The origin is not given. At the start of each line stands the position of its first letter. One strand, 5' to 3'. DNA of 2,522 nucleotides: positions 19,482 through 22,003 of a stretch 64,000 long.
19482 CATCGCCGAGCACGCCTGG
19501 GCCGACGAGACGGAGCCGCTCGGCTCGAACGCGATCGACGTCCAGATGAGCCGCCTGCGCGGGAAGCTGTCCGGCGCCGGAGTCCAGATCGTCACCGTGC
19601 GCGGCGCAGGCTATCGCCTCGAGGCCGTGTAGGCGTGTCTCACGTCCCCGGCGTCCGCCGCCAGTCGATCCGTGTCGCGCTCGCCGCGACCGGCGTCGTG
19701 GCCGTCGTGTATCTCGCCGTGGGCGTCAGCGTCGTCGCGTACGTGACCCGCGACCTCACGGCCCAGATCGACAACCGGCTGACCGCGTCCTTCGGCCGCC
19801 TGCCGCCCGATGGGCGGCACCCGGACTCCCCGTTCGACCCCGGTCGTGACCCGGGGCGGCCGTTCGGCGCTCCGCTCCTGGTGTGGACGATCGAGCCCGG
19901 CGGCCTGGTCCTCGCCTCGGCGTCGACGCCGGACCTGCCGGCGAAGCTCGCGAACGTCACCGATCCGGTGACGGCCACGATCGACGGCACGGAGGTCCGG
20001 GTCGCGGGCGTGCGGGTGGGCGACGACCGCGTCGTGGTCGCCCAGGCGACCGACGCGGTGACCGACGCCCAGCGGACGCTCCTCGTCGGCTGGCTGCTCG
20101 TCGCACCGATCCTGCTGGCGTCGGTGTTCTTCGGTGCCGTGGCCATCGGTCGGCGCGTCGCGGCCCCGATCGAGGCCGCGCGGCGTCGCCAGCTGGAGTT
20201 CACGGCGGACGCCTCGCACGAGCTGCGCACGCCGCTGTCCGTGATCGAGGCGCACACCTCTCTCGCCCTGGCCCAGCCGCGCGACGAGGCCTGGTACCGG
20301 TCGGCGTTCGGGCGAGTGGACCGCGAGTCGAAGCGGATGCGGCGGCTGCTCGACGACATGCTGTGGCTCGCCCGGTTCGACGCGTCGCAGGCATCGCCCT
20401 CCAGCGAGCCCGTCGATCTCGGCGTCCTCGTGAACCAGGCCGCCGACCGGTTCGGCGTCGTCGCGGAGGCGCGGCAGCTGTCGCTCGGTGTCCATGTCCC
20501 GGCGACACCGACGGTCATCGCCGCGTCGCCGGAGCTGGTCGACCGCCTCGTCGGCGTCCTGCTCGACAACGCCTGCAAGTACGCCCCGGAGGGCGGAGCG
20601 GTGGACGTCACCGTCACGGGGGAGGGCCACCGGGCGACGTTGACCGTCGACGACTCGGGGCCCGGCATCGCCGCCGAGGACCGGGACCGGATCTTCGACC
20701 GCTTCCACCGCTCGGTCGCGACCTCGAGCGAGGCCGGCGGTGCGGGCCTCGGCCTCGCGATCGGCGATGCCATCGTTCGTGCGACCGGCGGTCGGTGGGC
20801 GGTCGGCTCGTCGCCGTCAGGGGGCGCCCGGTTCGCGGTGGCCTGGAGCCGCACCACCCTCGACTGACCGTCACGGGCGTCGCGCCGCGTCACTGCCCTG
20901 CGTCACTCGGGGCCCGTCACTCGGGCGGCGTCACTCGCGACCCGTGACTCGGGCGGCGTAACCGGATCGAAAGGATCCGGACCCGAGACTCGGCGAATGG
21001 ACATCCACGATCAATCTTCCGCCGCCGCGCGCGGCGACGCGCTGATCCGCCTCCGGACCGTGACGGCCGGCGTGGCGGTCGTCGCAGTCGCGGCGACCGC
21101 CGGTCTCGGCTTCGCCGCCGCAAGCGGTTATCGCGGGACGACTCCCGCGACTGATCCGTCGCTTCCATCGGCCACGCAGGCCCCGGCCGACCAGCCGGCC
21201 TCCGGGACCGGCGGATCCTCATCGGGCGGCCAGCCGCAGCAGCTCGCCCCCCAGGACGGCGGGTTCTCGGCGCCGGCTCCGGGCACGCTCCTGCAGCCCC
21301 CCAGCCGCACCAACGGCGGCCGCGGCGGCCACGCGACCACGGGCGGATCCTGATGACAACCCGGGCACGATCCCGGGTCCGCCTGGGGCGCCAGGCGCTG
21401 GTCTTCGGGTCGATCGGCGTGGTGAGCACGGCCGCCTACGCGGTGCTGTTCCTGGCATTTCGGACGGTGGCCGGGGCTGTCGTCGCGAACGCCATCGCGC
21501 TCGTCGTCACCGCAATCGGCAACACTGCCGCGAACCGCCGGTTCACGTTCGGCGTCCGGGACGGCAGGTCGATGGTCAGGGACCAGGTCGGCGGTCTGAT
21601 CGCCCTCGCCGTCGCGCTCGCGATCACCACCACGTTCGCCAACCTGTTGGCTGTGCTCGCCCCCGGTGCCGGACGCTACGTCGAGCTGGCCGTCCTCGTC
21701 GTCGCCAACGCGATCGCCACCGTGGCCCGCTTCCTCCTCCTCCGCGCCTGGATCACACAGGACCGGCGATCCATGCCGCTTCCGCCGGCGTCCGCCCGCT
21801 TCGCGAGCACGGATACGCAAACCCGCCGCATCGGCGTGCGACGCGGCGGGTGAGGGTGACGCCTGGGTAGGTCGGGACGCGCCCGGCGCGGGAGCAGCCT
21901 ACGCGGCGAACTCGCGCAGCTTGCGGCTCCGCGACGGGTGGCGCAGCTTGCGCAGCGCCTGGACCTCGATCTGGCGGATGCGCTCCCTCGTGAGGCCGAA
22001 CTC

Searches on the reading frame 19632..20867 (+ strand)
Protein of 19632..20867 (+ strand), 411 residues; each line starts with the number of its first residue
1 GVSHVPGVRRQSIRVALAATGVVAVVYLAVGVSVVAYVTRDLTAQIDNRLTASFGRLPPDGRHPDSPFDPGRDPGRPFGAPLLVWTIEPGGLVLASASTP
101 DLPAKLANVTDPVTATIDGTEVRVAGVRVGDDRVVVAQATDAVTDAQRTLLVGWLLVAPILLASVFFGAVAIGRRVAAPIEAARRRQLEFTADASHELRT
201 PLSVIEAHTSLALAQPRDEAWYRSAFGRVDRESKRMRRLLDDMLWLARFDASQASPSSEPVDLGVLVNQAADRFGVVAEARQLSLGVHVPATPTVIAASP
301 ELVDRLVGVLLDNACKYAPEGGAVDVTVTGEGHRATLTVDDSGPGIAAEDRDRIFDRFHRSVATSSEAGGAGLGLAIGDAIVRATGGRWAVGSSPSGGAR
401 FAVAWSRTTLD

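Call 50: search_protein_families(library=ncbifam, proteins=[window:19632-20867:+], max_evalue=0.01)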
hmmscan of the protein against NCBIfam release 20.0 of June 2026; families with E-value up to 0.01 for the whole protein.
window:19632-20867:+ (411 aa): 78 families (the best 25 are shown)
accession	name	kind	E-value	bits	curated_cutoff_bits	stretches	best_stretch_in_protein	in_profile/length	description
TIGR01386.1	cztS_silS_copS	subfamily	5.6e-52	177.2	292.55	1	180-403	234-454/457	heavy metal sensor histidine kinase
NF041735.1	hist_kin_RppB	equivalog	1.1e-49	169.4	400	1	148-404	177-436/438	two-component system sensor histidine kinase RppB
NF046044.1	PnpS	equivalog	2.4e-44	151.9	400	1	181-403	164-387/390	two-component system histidine kinase PnpS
TIGR02966.1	phoR_proteo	equivalog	6e-44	150.4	334.2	1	185-403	115-331/333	phosphate regulon sensor histidine kinase PhoR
NF033092.0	HK_WalK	equivalog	1.3e-41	142.9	725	1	184-403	372-590/594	cell wall metabolism sensor histidine kinase WalK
NF040691.1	MtrAB_MtrB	equivalog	1.9e-37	129.5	450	1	184-406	268-491/507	MtrAB system histidine kinase MtrB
NF007345.0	PRK09835.1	subfamily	1.7e-36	125.9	423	1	179-405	254-478/482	Cu(+)/Ag(+) sensor histidine kinase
NF012163.2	BaeS_SmeS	equivalog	4.2e-35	121.5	500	1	177-403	230-454/457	sensor histidine kinase efflux regulator BaeS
NF007898.0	PRK10604.1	equivalog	4.2e-34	118.5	478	1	190-407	215-423/433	two-component system sensor histidine kinase RstB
NF007664.1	PRK10337.1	equivalog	4.3e-33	114.6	475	1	184-405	227-442/442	quorum sensing histidine kinase QseC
NF047465.1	hybrid_HK_LvrA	exception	2.6e-32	111.8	1200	1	189-403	204-418/819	hybrid histidine kinase/response regulator LvrA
NF008312.0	PRK11100.1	equivalog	5.4e-32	111.2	356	1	194-406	263-473/477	two-component system sensor histidine kinase CreC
NF007837.0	PRK10549.1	equivalog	6.4e-32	110.9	603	1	176-405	229-456/466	envelope stress sensor histidine kinase BaeS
NF052314.1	T9SS_HK_PorY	subfamily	1.4e-30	106.7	350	1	185-385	209-399/418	PorY family sensor histidine kinase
NF041880.1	EPS_EpsF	equivalog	3e-29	101.9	900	1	172-397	259-482/492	response regulator EpsF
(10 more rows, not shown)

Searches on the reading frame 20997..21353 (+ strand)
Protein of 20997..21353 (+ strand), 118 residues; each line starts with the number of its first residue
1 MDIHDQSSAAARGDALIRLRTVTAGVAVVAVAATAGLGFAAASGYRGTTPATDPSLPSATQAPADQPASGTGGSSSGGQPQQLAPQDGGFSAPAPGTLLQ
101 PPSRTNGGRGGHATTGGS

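Call 5: search_protein_families(library=pfam, proteins=[window:20997-21353:+], max_evalue=0.01)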
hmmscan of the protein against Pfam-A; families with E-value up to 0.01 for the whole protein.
window:20997-21353:+ (118 aa): 0 families

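Call 9: find_homologous_proteins(query=window:20997-21350:+, max_evalue=10)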
Query window:20997-21350:+ (118 aa): 3 proteins with E <= 10 among 190 candidates.
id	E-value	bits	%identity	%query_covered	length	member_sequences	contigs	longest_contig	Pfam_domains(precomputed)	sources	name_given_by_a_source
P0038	6.6e-64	231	100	100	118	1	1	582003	-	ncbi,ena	-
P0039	4.7e-53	196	86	100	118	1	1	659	-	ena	-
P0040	4.6e-16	77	53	91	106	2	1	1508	-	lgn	-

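Call 50: search_protein_families(library=ncbifam, proteins=[window:20997-21353:+], max_evalue=0.01)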
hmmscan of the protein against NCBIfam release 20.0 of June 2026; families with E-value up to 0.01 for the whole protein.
window:20997-21353:+ (118 aa): 1 family
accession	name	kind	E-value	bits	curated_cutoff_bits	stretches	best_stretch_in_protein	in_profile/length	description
NF051432.1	PepSY_MTB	domain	0.0092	16.4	60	0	22-72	8-59/101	PepSY domain-containing protein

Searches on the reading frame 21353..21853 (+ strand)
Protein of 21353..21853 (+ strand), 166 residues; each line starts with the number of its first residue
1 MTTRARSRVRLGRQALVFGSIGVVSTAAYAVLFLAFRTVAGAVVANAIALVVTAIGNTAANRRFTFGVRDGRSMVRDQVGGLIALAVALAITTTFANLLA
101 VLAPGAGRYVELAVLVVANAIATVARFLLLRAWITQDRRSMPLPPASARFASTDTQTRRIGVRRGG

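Call 5: search_protein_families(library=pfam, proteins=[window:21353-21853:+], max_evalue=0.01)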
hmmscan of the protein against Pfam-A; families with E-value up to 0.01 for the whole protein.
window:21353-21853:+ (166 aa): 2 families
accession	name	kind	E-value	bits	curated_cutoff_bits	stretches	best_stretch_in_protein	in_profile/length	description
PF04138.20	GtrA_DPMS_TM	-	5.1e-08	33.6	26.1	1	18-134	2-116/117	GtrA/DPMS, transmembrane domain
PF01545.26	Cation_efflux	-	3.1e-05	24.3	26.6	1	17-140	13-131/198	Cation efflux family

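Call 50: search_protein_families(library=ncbifam, proteins=[window:21353-21853:+], max_evalue=0.01)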
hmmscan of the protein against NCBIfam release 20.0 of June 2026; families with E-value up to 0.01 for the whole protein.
window:21353-21853:+ (166 aa): 0 families
